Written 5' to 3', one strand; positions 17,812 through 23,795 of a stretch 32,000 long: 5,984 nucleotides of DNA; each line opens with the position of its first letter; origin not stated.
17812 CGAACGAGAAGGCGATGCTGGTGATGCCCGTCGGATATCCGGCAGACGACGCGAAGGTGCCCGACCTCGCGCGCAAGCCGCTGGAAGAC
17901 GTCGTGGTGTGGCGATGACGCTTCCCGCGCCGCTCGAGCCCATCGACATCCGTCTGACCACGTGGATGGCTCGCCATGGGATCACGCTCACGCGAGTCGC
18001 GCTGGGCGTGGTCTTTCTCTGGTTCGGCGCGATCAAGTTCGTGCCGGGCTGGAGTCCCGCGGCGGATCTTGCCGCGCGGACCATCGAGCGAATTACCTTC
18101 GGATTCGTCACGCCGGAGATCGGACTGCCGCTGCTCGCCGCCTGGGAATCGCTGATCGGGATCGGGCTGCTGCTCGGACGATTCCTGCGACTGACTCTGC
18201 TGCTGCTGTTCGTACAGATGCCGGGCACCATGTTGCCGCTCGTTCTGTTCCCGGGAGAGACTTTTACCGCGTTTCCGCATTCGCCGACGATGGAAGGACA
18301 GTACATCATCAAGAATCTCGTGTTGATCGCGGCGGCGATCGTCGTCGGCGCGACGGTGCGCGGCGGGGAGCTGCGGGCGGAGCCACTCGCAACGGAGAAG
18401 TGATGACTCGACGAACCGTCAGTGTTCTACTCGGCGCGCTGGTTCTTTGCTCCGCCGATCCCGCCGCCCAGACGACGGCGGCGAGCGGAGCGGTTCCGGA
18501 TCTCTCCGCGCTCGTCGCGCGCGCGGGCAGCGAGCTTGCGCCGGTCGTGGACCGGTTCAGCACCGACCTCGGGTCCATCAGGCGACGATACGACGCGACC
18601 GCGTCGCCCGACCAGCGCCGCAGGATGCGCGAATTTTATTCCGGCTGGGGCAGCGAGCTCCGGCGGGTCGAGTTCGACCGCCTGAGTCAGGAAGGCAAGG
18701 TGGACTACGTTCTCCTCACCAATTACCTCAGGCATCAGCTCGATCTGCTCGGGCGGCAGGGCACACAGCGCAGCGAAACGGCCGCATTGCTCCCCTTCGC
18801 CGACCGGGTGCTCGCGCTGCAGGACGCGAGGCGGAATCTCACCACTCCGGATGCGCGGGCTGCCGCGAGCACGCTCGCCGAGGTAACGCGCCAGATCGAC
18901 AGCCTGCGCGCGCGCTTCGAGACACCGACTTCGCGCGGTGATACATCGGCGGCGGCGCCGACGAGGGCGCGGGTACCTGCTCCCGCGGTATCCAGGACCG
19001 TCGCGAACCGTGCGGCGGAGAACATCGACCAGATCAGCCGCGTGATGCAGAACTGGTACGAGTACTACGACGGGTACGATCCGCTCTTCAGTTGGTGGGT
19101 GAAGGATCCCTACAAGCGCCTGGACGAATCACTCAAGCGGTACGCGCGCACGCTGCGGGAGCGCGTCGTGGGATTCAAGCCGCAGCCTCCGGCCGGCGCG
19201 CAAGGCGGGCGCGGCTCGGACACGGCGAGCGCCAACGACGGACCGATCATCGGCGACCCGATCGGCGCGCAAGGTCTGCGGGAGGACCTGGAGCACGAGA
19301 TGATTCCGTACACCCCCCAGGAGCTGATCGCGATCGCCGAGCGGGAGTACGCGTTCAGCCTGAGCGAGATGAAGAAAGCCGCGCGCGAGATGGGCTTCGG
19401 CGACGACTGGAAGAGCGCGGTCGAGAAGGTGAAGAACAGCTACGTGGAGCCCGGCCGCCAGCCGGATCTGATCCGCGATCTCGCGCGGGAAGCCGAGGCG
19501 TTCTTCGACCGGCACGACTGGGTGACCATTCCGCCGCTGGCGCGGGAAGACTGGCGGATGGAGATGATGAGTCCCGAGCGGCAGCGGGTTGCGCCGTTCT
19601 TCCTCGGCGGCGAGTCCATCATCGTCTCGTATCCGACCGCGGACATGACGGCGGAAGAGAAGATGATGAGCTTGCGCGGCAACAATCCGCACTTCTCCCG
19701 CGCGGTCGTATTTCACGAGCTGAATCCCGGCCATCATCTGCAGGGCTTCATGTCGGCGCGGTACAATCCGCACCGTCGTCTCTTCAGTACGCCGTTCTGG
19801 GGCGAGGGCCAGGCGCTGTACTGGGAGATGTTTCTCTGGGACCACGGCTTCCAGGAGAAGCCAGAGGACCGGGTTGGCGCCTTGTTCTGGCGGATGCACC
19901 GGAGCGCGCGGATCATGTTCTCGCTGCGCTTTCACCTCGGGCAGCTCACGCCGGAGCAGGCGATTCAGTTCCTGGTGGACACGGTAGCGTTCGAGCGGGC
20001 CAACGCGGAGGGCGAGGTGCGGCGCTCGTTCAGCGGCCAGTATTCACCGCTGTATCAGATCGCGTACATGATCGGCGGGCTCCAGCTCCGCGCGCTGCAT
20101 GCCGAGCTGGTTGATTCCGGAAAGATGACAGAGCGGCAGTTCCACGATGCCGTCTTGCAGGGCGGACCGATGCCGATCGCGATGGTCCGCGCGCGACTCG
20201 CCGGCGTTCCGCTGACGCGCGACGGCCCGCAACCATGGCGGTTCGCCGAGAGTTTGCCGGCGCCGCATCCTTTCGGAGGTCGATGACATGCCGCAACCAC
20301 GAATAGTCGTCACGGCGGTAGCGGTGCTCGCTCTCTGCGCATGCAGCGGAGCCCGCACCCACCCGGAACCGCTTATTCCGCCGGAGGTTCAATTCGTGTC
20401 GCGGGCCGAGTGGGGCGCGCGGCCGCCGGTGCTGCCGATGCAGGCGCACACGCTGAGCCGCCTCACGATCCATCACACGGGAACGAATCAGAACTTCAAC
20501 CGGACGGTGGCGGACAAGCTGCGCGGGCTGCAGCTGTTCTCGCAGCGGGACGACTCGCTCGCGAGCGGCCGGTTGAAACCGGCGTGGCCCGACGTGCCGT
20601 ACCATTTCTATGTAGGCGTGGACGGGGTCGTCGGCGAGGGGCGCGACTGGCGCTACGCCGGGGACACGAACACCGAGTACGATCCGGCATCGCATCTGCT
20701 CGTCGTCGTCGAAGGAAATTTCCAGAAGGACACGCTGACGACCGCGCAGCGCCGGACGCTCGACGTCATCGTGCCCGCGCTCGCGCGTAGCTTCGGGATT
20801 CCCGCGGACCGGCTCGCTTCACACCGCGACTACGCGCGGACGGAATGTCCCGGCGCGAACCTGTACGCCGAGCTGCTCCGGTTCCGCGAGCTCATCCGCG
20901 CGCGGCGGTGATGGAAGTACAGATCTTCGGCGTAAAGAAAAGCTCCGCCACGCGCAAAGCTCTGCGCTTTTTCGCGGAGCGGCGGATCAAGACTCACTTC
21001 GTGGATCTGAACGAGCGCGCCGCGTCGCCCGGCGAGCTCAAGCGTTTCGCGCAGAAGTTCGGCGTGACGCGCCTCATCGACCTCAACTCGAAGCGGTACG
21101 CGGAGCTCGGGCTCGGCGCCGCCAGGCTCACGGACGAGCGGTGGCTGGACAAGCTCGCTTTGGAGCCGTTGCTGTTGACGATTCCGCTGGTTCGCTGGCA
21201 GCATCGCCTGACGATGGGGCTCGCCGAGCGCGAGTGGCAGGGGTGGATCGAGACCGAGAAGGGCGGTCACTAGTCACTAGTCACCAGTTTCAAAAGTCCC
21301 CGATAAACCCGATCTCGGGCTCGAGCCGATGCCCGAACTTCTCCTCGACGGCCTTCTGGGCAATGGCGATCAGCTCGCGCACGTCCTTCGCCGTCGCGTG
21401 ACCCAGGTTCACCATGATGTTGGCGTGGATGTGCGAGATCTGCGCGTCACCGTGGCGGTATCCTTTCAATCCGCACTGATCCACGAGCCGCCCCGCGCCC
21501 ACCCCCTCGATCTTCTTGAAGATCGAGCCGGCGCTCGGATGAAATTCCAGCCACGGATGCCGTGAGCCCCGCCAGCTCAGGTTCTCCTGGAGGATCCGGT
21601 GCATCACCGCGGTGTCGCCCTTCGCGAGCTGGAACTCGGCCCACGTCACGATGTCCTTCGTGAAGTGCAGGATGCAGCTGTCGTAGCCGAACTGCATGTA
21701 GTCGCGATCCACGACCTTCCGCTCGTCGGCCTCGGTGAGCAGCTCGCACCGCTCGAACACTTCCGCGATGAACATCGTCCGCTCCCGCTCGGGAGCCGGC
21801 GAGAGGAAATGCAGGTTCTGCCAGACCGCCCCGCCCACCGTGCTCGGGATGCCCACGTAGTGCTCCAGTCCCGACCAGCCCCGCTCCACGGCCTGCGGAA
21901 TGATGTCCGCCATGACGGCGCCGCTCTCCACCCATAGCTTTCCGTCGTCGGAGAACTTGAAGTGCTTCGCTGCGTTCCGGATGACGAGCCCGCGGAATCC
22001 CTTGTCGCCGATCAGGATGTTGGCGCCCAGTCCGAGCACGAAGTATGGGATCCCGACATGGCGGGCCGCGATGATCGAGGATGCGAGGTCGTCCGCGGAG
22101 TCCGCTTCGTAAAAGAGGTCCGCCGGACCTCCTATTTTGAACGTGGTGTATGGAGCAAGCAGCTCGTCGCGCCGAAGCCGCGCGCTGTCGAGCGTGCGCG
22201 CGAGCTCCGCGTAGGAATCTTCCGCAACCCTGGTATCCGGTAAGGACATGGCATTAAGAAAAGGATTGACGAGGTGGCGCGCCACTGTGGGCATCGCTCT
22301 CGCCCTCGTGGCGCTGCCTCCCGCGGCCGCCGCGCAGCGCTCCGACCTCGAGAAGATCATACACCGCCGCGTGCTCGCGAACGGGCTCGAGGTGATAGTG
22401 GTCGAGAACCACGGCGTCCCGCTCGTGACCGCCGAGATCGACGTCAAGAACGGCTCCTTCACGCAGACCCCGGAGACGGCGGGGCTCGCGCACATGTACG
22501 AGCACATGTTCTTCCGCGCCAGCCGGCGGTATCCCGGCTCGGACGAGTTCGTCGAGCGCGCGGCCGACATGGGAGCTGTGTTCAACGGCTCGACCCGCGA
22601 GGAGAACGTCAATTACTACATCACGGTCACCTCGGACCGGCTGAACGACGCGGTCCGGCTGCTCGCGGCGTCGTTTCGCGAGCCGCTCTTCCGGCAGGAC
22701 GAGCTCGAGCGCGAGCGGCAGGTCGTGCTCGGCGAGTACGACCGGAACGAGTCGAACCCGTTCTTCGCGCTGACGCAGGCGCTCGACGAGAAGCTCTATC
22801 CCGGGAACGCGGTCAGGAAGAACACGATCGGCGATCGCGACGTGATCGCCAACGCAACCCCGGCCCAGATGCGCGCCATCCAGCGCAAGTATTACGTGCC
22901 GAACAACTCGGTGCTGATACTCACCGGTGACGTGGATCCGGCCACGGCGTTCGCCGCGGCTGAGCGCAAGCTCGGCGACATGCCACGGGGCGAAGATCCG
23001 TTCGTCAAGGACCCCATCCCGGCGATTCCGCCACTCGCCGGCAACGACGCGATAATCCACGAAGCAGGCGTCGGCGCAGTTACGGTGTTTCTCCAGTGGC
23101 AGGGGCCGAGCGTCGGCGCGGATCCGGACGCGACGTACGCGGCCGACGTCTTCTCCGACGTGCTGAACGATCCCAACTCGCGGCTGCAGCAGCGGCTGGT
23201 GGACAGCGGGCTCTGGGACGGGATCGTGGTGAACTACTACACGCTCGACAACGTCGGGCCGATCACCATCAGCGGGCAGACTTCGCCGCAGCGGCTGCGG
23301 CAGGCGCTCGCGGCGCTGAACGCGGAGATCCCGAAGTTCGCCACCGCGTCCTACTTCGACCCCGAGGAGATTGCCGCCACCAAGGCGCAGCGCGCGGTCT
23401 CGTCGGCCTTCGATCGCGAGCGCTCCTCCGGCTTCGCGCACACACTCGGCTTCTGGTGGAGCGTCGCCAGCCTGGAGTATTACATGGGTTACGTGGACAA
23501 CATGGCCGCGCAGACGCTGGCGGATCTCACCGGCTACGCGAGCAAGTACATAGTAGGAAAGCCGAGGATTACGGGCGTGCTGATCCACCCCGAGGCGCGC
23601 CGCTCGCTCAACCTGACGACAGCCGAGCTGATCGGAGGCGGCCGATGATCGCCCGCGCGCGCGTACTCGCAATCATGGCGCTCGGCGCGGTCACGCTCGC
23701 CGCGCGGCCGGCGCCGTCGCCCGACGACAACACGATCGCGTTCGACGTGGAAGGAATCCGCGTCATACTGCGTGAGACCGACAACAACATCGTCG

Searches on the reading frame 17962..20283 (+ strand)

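Call 92: search_protein_families(library=pfam, proteins=[window:17962-20283:+], max_evalue=0.00001)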
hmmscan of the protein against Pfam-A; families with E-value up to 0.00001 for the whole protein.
window:17962-20283:+ (774 aa): 1 family
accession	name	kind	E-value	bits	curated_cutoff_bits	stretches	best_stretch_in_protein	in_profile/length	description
PF05960.17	DUF885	-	2.6e-52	179.6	32.4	1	201-745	5-531/532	Bacterial protein of unknown function (DUF885)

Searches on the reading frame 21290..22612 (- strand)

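Call 92: search_protein_families(library=pfam, proteins=[window:21290-22612:-], max_evalue=0.00001)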
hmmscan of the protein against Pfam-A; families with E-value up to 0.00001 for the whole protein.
window:21290-22612:- (440 aa): 2 families
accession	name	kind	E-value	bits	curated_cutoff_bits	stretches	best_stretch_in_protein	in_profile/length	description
PF02873.21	MurB_C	-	8.1e-27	93.8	27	1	342-437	7-99/99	UDP-N-acetylenolpyruvoylglucosamine reductase, C-terminal domain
PF01565.28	FAD_binding_4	-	1.1e-12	48.3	26.4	1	165-268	2-109/139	FAD binding domain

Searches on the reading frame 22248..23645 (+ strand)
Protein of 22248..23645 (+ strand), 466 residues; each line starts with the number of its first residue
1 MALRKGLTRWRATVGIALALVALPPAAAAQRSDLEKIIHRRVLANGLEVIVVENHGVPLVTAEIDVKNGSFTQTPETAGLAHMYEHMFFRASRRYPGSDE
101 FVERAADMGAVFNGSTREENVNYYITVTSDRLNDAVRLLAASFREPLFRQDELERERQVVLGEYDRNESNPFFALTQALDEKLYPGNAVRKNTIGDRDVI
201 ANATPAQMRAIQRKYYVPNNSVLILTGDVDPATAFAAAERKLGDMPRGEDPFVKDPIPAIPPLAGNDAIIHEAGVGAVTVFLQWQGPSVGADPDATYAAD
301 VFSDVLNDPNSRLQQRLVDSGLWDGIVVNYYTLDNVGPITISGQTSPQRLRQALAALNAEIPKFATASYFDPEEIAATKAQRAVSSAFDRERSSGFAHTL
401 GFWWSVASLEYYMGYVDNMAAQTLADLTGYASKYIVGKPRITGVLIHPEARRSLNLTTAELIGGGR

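Call 92: search_protein_families(library=pfam, proteins=[window:22248-23645:+], max_evalue=0.00001)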
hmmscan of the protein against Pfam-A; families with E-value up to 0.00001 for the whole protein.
window:22248-23645:+ (466 aa): 2 families
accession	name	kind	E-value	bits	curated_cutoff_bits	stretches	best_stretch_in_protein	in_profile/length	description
PF00675.25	Peptidase_M16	-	1.5e-28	100.1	22.3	1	49-195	2-147/149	Insulinase (Peptidase family M16)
PF05193.26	Peptidase_M16_C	-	3.6e-21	76.3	23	1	203-381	2-180/181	Peptidase M16 inactive domain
